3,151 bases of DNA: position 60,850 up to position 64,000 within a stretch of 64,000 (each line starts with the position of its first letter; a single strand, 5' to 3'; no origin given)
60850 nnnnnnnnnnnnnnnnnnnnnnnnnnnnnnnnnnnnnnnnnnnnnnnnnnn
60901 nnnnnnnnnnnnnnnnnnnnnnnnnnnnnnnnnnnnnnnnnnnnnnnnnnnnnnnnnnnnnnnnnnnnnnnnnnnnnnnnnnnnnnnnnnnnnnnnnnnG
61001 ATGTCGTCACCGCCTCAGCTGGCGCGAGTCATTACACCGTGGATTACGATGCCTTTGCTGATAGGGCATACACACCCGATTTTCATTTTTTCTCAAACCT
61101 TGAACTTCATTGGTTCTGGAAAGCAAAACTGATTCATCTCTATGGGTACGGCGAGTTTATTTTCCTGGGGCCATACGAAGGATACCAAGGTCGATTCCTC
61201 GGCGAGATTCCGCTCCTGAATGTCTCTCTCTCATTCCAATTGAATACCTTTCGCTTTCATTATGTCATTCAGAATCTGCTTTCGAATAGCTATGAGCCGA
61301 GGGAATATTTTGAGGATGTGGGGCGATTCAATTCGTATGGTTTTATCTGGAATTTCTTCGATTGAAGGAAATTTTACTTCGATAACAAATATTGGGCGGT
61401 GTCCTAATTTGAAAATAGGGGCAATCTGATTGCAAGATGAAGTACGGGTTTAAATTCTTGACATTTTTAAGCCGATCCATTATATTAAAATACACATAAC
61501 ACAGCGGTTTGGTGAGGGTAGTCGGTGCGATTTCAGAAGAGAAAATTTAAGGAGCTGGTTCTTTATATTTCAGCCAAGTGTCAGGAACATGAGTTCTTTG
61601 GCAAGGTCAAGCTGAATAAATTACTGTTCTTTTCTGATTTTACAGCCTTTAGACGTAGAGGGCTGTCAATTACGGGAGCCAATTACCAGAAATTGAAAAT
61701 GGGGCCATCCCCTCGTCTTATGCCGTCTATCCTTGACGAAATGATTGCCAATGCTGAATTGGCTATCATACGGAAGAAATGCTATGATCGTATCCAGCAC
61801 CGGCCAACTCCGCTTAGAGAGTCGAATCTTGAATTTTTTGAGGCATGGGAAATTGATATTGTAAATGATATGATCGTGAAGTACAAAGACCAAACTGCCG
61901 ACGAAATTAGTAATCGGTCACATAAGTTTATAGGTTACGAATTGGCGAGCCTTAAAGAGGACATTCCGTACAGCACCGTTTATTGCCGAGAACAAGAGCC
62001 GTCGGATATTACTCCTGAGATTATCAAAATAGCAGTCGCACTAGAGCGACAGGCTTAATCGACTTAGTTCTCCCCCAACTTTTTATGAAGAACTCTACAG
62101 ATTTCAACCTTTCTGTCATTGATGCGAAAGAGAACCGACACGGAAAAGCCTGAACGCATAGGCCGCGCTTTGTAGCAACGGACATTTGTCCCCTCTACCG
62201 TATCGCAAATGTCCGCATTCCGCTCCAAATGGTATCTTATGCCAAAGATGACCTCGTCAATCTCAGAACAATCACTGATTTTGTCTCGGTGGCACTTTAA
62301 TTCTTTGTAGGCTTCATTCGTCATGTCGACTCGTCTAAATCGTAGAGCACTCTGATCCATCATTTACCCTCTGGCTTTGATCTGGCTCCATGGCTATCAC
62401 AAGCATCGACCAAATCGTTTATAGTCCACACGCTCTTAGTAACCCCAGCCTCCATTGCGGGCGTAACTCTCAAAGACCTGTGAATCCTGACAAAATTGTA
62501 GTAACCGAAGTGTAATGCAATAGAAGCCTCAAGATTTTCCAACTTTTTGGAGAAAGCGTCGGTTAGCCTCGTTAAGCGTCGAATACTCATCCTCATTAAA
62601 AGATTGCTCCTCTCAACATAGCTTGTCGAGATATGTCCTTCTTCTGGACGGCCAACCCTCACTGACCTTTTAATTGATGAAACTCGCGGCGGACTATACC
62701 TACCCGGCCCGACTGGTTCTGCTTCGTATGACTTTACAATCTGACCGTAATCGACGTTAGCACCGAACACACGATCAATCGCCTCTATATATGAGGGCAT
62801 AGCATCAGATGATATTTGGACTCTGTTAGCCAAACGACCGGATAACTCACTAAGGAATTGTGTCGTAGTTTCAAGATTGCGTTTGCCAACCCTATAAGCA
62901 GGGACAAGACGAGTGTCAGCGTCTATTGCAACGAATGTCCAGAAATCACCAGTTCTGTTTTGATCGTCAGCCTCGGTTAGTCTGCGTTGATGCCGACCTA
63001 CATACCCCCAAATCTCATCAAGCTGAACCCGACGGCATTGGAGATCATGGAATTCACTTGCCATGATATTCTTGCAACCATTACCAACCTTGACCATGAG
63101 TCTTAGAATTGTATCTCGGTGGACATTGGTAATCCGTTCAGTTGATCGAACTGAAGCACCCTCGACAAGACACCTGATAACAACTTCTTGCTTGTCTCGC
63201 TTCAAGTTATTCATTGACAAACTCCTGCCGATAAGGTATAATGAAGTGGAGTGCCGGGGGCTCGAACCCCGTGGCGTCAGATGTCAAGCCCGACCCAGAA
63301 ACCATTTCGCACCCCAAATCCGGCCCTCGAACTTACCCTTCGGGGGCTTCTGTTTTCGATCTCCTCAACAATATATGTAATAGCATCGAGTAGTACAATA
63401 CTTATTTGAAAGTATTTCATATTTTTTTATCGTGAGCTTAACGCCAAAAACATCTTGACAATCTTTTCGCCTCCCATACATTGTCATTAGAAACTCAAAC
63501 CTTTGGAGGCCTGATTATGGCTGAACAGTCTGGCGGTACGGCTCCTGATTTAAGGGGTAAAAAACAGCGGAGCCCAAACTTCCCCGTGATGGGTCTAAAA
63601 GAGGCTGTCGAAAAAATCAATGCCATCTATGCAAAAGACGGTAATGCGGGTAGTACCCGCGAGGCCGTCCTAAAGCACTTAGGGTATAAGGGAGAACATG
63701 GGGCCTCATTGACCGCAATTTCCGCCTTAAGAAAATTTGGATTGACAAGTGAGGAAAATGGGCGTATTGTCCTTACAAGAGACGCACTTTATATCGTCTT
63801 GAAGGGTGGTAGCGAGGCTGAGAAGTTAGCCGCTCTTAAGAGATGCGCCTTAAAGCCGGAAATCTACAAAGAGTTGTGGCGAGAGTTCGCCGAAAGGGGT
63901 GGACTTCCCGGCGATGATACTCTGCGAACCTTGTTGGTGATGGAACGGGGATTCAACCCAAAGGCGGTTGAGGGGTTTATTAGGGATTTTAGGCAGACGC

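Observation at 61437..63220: Accessory patch: orphan Panacea-domain gene convergent on a ParE/RelE-like ORF coupled to an IS1 transposase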

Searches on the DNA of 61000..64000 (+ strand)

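Call 9: search_rna_families(source=window, start=61000, end=64000, threshold=evalue, max_evalue=1, show_alignments=3)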
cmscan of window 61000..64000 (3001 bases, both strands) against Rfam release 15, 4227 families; matches with E-value up to 1: 1.
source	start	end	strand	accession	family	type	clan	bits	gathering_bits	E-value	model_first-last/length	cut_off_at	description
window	62240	62294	+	RF00610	SNORD110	Gene; snRNA; snoRNA; CD-box;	CL00076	22.8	64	0.22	1-71/71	no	Small nucleolar RNA SNORD110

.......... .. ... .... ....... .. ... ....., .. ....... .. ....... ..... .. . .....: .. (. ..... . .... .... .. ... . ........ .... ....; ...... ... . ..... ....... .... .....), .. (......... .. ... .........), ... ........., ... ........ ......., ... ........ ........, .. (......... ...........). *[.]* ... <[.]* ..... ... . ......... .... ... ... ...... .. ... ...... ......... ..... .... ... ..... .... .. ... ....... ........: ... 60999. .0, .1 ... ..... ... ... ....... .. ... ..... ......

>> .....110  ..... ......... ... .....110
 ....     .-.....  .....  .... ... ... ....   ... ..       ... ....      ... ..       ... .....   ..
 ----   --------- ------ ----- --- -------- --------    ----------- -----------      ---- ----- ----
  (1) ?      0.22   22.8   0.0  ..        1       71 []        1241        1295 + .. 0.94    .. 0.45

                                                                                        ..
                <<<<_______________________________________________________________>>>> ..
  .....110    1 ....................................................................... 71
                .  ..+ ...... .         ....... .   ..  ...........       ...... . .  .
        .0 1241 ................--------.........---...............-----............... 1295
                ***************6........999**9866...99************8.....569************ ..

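Call 52: search_rna_families(source=L011, start=9800, end=14200, threshold=evalue, max_evalue=5)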
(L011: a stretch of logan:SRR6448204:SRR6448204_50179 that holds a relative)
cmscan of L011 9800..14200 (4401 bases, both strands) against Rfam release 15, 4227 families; matches with E-value up to 5: 2.
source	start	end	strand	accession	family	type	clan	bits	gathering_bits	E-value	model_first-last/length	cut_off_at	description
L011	10716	10770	+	RF00610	SNORD110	Gene; snRNA; snoRNA; CD-box;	CL00076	22.8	64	0.32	1-71/71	no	Small nucleolar RNA SNORD110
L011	12573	12654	-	RF01518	pRNA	Gene;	-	18.8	34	3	1-90/90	no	NoRC associated RNA, pRNA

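Call 64: build_rna_model(alignment_id=A5, structure=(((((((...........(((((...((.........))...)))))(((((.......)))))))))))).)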
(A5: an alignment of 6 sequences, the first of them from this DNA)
Model R1 built from alignment A5 (6 sequences, 72 columns); structure: as given.
model positions 69; base pairs 19; branch points 1; effective number of sequences 2.63; information 0.815 bits per position. Calibrated on 0.2 Mb of random sequence (short: E-values are rough).
structure used (alignment columns):
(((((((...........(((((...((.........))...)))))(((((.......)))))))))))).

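Call 65: search_with_rna_model(model_id=R1, sources=[window, L019, L020, L021, L022, L023, L024, L025, L026, L027, L028, L029, L030, L031, L032, L033, L034, L035, L036, L037, L038, L039, L040, L041, L042, L043, L044, L045, L046, L047, L048, L049, L050, L051, L052, L053, L054, L055, L056, L057, L058, L059, L060, L061, L062, L063, L064, L065, L066, L067, L068, L069, L070, L071, L072, L073, L074, L075, L076, L077, L078, L079, L080, L081, L082, L083, L084, L085, L086, L087, L088, L089, L090, L091, L092, L093, L094, L095, L096, L097, L098, L099, L100, L102], max_evalue=1, make_alignment=true)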
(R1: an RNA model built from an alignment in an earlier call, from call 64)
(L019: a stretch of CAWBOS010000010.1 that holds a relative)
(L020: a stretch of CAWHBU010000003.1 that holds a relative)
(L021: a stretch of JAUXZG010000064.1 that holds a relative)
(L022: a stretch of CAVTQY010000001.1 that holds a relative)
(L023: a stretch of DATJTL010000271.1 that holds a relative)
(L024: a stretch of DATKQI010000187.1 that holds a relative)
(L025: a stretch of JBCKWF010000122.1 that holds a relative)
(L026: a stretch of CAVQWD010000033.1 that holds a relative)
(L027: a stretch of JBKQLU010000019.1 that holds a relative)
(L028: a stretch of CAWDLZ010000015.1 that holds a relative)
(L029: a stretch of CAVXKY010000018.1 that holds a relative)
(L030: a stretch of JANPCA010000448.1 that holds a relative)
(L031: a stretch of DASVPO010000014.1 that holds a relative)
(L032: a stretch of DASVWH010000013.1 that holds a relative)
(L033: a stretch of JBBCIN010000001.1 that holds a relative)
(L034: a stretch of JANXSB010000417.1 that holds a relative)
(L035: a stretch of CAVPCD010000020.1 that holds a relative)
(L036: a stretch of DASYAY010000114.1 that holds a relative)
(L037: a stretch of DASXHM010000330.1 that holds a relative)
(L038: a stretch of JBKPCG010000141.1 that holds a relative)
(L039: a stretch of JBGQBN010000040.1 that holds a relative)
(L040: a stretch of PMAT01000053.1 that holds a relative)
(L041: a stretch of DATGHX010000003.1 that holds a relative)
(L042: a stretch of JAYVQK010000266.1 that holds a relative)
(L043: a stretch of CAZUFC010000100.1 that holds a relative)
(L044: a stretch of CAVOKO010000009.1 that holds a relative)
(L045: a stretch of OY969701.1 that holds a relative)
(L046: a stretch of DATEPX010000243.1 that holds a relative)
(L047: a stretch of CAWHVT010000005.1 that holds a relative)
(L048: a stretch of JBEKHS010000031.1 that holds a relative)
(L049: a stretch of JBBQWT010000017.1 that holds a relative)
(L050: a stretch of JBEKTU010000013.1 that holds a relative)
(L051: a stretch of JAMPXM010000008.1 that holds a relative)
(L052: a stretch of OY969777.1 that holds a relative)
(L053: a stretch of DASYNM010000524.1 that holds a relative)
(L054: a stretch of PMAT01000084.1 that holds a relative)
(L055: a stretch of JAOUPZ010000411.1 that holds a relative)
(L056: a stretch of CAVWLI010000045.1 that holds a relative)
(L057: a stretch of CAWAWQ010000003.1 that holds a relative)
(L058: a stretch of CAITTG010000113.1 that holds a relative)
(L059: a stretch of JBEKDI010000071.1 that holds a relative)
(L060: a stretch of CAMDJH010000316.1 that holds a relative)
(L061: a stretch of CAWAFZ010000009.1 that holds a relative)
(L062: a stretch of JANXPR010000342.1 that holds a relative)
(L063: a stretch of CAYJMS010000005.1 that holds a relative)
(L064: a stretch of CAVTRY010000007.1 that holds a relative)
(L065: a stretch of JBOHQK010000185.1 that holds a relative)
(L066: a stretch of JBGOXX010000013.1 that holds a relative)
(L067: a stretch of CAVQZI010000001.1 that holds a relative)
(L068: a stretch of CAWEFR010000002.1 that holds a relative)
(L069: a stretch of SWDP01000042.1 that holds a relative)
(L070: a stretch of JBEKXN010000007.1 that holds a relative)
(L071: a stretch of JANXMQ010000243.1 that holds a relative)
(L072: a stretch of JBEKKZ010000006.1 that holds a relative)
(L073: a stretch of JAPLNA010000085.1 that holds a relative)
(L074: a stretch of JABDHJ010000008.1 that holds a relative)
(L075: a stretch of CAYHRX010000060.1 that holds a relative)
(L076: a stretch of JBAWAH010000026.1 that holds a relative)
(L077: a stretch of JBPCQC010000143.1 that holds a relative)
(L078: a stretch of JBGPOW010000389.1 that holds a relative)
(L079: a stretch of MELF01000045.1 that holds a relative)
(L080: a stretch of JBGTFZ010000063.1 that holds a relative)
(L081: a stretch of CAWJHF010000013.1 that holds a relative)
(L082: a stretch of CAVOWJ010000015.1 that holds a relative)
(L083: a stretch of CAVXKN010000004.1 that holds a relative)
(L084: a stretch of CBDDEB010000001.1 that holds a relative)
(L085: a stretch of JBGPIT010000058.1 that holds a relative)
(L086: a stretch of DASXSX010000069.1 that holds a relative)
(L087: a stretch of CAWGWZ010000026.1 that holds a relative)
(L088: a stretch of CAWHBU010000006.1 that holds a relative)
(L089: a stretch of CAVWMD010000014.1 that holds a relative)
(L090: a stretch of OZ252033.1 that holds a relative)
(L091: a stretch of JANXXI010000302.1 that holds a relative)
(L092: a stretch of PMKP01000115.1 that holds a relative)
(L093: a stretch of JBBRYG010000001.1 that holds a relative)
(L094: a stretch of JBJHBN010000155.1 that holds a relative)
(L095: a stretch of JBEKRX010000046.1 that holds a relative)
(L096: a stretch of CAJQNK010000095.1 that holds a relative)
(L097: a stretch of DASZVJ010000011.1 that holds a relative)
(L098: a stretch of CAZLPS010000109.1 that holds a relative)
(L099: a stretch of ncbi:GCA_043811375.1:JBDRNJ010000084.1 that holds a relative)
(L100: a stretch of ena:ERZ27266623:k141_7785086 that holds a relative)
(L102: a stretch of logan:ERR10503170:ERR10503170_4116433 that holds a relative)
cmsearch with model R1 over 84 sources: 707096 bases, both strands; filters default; matches with E-value up to 1: 16.
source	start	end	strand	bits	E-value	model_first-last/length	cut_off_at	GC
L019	3863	3931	+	86.1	9.3e-17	1-69/69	no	0.7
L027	3881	3948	+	81.6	1e-15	1-69/69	no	0.69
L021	3882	3949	+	80.7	1.6e-15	1-69/69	no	0.71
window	63247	63315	-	78.6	5e-15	1-69/69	no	0.65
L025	2475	2543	+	75.5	2.8e-14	1-69/69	no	0.61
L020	3896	3966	+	68.8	9.8e-13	1-69/69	no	0.62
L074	3808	3874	+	50.9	1.4e-08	1-69/69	no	0.6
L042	3667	3735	+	47.9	7.2e-08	1-69/69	no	0.54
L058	5161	5229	-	43.2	8.8e-07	1-69/69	no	0.67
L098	3644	3712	+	34.5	9.7e-05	1-69/69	no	0.65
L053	3610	3679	+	24.9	0.016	1-69/69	no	0.69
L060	3670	3742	+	23.4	0.037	1-69/69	no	0.58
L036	3823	3895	-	22.4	0.062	1-69/69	no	0.6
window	5022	5090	+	22.3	0.067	1-69/69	no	0.59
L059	3654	3726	+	20.8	0.15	1-69/69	no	0.56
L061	5978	6059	-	18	0.65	1-69/69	no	0.63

Alignment A6: 16 matches aligned to the model, 113 columns, each read 5' to 3' on its own strand. Consensus structure (alignment columns), stored with it:
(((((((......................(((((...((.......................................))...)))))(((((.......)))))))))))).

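Call 105: search_with_rna_model(model_id=R1, sources=[L109, L118, L121, L122, L123, L124, L125, L126, L127, L128, L129, L130, L131, L132, L133, L134, L135, L136, L137, L138, L139, L140, L141, L142, L143, L144, L145, L146, L147, L148, L149, L150, L151, L152, L153, L154, L155, L156, L157, L158, L159, L160, L161, L162, L163, L164, L165, L166, L167, L168, L169, L170, L171, L172, L173, L174, L175, L176, L177, L178, L179, L180, L181, L182, L183, L184, L185, L186, L187, L188, L189, L190, L191, L192, L193, L194, L195, L196, L197, L198, L199, L200, L201], max_evalue=0.1)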
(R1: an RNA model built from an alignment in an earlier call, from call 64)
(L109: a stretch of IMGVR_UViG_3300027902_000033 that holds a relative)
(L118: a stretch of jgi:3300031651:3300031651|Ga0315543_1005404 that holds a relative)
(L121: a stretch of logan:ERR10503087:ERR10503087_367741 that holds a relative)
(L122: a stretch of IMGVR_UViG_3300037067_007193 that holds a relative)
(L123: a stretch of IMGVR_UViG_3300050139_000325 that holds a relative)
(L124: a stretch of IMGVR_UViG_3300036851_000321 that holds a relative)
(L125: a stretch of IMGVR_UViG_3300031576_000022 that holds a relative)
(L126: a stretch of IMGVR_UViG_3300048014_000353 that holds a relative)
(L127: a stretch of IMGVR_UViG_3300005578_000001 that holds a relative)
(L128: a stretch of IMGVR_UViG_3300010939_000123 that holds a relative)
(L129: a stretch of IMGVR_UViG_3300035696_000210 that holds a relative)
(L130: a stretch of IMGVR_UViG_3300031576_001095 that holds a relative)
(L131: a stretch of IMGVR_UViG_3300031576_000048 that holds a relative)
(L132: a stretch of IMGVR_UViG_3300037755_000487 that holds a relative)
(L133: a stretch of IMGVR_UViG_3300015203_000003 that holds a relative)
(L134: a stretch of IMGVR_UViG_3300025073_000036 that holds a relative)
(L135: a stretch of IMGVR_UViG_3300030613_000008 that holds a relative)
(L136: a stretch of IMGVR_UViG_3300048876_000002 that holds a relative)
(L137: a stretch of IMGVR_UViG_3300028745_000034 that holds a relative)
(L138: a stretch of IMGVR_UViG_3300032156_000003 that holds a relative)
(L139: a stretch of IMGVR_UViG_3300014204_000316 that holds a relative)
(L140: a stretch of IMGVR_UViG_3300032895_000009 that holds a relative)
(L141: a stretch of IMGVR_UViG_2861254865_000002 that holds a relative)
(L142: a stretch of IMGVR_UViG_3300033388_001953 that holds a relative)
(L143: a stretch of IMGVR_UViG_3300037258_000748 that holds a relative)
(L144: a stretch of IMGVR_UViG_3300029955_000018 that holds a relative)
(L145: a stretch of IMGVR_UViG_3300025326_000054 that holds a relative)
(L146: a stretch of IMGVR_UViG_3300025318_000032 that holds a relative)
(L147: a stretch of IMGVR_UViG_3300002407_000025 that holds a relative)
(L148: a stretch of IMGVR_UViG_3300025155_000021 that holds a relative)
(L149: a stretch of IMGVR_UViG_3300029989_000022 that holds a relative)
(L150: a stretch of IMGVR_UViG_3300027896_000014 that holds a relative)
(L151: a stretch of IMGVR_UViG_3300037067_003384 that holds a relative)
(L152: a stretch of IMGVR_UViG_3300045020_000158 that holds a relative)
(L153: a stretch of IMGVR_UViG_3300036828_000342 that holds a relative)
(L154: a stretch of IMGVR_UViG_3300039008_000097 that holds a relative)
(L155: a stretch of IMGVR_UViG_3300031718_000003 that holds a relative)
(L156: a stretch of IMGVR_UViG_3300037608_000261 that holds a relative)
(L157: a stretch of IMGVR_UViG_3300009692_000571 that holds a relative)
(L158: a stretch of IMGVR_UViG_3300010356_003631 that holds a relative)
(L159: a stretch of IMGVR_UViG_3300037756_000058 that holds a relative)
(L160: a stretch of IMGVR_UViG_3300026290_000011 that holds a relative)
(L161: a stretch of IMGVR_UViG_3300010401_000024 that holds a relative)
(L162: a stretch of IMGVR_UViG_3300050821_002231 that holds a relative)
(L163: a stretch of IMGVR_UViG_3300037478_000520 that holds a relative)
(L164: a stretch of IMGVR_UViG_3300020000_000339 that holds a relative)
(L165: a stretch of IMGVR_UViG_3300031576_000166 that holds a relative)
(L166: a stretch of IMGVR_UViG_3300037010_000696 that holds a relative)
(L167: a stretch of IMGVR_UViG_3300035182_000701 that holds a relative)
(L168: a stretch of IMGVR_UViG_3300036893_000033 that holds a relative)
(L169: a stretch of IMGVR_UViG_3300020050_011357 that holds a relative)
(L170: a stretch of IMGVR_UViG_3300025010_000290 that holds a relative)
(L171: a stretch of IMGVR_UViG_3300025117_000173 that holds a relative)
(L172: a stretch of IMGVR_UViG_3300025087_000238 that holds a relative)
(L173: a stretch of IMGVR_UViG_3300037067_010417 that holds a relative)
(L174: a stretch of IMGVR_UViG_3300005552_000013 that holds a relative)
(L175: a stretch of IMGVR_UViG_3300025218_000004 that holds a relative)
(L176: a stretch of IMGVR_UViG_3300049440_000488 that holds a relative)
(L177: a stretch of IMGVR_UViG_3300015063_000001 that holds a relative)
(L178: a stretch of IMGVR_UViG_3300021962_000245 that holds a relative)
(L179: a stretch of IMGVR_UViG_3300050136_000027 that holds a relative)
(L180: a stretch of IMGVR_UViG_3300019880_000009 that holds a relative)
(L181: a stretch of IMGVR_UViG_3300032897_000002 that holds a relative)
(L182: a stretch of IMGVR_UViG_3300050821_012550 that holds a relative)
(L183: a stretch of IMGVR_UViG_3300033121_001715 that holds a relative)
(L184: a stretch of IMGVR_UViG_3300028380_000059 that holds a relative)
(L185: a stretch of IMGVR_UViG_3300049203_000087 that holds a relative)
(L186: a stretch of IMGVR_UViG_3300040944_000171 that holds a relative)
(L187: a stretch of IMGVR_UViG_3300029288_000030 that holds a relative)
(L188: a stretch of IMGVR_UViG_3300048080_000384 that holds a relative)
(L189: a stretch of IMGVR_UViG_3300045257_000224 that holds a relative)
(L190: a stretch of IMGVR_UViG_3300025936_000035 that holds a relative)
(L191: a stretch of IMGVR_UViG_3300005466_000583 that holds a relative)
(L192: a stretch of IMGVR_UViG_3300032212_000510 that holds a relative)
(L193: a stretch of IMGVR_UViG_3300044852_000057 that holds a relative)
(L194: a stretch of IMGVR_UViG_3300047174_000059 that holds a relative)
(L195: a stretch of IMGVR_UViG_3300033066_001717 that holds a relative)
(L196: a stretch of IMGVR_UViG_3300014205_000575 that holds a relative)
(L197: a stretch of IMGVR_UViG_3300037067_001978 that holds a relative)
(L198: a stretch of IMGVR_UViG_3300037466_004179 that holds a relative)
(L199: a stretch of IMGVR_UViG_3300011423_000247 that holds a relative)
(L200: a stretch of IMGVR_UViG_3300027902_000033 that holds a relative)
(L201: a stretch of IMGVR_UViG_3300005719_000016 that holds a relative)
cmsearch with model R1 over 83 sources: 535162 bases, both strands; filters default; matches with E-value up to 0.1: 7.
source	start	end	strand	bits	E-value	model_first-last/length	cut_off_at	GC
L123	2881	2948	+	80.7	1.2e-15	1-69/69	no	0.68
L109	6114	6181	+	75.5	2.1e-14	1-69/69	no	0.66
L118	2901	2969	+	71.4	1.8e-13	1-69/69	no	0.72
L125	2621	2689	+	44.5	3.4e-07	1-69/69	no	0.68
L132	2683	2753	+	40.5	2.9e-06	1-69/69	no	0.69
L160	2822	2889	+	28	0.0023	1-69/69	no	0.51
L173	2724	2791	+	27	0.0039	1-69/69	no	0.54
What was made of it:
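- Tried and rejected: The element also travels with the transposase gene across phyla (calls 65, 105).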
